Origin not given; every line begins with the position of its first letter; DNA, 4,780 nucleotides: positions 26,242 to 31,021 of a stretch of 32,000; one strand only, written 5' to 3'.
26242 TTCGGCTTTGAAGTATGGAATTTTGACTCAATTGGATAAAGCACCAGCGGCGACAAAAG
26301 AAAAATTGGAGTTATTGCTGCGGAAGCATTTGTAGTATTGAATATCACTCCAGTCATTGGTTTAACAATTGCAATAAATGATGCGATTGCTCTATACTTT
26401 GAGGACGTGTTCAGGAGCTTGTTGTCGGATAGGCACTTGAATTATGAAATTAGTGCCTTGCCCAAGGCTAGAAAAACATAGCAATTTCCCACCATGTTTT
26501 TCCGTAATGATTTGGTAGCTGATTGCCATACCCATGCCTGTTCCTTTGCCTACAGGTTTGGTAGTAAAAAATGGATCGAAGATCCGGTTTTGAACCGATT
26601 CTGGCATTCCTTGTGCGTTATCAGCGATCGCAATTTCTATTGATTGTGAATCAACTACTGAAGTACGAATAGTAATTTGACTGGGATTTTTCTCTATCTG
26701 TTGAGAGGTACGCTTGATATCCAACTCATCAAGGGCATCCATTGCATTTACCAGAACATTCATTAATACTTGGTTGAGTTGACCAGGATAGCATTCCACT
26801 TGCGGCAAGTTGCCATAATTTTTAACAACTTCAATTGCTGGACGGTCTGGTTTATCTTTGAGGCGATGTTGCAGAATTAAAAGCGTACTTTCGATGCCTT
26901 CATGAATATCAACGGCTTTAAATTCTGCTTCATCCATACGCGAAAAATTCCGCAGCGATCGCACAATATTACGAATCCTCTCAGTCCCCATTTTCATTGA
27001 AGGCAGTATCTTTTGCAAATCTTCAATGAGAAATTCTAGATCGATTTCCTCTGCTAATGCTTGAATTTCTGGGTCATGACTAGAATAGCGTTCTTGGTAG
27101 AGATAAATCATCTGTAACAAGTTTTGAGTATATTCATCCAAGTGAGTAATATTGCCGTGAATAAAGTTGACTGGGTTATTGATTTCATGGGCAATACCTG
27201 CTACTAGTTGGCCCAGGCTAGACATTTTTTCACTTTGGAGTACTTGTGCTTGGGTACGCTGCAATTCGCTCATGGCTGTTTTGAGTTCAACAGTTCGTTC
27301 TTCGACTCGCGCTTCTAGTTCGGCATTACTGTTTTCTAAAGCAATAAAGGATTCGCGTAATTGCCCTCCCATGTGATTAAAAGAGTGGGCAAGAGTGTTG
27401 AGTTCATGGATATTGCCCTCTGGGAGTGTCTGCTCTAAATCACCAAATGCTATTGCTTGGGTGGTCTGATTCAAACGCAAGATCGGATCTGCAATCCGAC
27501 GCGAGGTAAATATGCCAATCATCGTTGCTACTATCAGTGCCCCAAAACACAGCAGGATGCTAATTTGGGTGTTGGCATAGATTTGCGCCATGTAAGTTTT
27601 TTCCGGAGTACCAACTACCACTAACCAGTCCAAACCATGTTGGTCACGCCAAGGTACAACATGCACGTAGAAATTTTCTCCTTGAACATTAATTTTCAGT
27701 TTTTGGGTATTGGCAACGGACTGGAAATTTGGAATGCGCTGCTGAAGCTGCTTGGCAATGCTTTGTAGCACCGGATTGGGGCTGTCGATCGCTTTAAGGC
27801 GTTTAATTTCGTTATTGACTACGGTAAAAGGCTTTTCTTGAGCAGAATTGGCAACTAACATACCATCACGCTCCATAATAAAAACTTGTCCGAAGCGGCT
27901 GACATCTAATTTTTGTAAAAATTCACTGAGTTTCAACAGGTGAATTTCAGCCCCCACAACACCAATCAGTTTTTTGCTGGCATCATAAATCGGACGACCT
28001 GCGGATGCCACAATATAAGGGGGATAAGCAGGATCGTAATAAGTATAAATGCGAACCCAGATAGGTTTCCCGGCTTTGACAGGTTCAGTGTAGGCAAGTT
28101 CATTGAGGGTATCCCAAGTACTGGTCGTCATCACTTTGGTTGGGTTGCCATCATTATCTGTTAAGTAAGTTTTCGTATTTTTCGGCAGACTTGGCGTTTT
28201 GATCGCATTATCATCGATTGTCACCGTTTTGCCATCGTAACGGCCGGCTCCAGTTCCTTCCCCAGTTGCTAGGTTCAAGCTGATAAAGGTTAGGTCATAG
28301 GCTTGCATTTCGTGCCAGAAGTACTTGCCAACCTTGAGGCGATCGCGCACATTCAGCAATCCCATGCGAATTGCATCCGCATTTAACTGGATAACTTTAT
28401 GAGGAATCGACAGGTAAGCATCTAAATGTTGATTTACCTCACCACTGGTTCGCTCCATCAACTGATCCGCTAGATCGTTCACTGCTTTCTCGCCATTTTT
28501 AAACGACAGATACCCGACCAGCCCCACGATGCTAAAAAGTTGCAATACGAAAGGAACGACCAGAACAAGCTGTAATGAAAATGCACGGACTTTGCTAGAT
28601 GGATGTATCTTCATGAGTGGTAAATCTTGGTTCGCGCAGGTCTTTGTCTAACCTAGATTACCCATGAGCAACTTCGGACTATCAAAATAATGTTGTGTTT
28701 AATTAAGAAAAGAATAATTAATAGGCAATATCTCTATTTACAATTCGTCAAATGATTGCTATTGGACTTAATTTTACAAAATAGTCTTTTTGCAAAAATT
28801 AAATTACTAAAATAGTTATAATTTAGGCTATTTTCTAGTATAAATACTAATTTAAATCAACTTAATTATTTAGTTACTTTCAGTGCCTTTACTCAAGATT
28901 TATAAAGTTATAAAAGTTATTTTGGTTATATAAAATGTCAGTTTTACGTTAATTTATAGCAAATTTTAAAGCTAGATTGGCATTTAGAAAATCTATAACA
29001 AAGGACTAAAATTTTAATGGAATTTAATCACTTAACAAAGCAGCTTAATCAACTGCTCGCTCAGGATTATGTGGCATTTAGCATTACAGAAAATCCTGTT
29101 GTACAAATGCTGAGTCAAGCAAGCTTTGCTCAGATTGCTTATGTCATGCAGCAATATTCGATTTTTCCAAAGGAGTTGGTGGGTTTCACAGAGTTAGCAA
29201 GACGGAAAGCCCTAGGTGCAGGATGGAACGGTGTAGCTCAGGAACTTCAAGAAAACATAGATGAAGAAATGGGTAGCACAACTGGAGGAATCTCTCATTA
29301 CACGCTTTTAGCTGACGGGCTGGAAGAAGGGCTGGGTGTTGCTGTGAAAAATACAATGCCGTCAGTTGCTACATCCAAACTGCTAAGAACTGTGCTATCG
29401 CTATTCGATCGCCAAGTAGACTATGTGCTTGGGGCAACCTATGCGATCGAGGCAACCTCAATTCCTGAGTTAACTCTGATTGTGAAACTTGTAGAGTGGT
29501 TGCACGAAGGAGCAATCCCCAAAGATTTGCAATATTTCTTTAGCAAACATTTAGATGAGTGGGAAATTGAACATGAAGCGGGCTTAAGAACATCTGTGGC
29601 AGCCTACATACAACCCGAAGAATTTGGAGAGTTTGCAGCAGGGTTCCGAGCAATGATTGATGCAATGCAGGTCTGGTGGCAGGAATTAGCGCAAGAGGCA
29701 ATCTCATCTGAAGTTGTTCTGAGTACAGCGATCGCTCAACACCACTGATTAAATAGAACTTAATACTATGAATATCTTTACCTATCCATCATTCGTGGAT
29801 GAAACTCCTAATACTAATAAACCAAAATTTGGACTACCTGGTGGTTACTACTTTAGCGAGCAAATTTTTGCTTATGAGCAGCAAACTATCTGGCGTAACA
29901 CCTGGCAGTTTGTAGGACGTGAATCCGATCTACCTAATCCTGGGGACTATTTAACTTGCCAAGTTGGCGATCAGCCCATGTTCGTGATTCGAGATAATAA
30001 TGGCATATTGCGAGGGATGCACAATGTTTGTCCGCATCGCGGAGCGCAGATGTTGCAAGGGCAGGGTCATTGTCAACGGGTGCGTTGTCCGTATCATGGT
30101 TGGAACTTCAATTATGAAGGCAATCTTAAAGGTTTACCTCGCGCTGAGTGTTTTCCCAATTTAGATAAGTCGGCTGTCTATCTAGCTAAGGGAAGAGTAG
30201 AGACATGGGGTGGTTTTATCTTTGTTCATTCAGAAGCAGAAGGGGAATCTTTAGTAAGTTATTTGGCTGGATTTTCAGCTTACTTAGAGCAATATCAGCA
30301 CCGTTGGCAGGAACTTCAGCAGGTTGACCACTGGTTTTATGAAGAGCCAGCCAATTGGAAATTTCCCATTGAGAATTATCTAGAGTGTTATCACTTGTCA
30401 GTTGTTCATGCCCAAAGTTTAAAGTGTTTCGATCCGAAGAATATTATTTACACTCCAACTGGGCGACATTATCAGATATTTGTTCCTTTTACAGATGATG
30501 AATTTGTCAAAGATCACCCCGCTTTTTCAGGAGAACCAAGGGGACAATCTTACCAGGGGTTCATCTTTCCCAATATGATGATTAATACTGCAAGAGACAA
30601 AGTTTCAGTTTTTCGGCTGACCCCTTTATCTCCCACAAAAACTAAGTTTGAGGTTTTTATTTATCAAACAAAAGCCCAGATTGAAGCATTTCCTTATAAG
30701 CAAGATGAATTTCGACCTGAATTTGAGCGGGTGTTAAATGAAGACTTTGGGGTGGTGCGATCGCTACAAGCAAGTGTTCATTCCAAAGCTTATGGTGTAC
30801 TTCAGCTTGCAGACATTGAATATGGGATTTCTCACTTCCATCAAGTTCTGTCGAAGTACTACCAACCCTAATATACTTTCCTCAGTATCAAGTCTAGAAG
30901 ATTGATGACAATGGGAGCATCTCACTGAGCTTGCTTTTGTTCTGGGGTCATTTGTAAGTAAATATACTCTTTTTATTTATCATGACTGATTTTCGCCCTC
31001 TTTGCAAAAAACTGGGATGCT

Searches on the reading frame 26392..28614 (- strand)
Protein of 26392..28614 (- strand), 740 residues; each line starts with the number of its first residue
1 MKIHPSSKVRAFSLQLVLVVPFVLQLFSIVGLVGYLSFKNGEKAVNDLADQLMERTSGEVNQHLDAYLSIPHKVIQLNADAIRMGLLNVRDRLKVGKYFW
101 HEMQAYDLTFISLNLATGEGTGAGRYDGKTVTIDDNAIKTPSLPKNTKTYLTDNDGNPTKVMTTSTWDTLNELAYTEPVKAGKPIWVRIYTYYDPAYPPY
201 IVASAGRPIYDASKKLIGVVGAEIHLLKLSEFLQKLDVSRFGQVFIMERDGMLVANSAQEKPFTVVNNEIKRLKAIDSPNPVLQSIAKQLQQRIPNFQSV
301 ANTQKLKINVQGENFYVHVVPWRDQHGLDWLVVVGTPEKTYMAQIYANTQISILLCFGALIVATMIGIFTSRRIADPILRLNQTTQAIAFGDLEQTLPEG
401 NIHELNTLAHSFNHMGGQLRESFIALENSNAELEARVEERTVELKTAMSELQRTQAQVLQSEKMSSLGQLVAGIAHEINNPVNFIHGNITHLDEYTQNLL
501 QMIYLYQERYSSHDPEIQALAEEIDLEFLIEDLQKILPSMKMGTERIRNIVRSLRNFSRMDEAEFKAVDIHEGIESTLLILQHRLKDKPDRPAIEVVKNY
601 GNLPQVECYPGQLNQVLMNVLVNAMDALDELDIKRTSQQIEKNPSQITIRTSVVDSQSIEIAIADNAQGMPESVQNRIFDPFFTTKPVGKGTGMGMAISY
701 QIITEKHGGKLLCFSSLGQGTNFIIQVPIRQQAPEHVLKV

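Call 31: search_protein_families(library=pfam, proteins=[window:26392-28614:-], max_evalue=0.001)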
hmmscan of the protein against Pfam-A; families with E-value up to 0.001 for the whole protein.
window:26392-28614:- (740 aa): 6 families
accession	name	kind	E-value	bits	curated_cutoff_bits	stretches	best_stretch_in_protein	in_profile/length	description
PF02518.31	HATPase_c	-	6.9e-20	72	26.4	1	612-730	5-110/111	Histidine kinase-, DNA gyrase B-, and HSP90-like ATPase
PF02743.24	dCache_1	-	2.8e-13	50.4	45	1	174-291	100-206/240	Cache domain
PF00672.30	HAMP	-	3.3e-11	43.7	25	1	369-421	1-53/53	HAMP domain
PF00512.31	HisKA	-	6e-07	29.9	26.9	1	467-494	2-29/66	His Kinase A (phospho-acceptor) domain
PF22905.2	Hydro_N_hd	-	8.7e-05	23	27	1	393-511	22-142/195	Hydrolase N-terminal helical domain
PF22673.2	MCP-like_PDC_1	-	0.0002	22.2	27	1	141-230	29-112/113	Methyl-accepting chemotaxis protein-like, first PDC sensor domain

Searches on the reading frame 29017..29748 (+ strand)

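Call 31: search_protein_families(library=pfam, proteins=[window:29017-29748:+], max_evalue=0.001)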
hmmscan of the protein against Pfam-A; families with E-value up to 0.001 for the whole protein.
window:29017-29748:+ (243 aa): 2 families
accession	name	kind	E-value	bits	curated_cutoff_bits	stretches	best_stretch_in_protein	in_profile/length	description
PF12981.12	DUF3865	-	6.5e-135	448.3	31.6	1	4-227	1-224/224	Domain of Unknown Function with PDB structure (DUF3865)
PF14518.11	Haem_oxygenas_2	-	3.8e-08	33.8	28.9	1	72-216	28-175/177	Iron-containing redox enzyme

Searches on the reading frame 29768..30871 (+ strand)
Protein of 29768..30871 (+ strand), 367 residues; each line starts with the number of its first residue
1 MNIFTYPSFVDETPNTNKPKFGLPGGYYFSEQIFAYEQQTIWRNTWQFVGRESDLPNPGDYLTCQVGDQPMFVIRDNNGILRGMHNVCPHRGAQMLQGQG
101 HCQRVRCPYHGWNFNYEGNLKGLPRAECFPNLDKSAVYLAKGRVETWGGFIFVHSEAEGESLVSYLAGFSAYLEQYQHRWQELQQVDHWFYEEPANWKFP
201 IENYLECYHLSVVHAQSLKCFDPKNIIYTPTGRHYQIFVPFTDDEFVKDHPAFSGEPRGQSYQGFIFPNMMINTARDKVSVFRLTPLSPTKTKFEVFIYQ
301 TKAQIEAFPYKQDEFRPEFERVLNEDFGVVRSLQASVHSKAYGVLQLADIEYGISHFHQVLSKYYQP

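Call 31: search_protein_families(library=pfam, proteins=[window:29768-30871:+], max_evalue=0.001)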
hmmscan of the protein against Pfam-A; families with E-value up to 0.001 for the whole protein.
window:29768-30871:+ (367 aa): 2 families
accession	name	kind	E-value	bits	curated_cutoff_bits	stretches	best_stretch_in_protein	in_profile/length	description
PF00848.25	Ring_hydroxyl_A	-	3.1e-28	99.5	24.9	1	182-366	3-207/208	Ring hydroxylating alpha subunit (catalytic domain)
PF00355.32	Rieske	-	2e-22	79.4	20.3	1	45-130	1-85/88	Rieske [2Fe-2S] domain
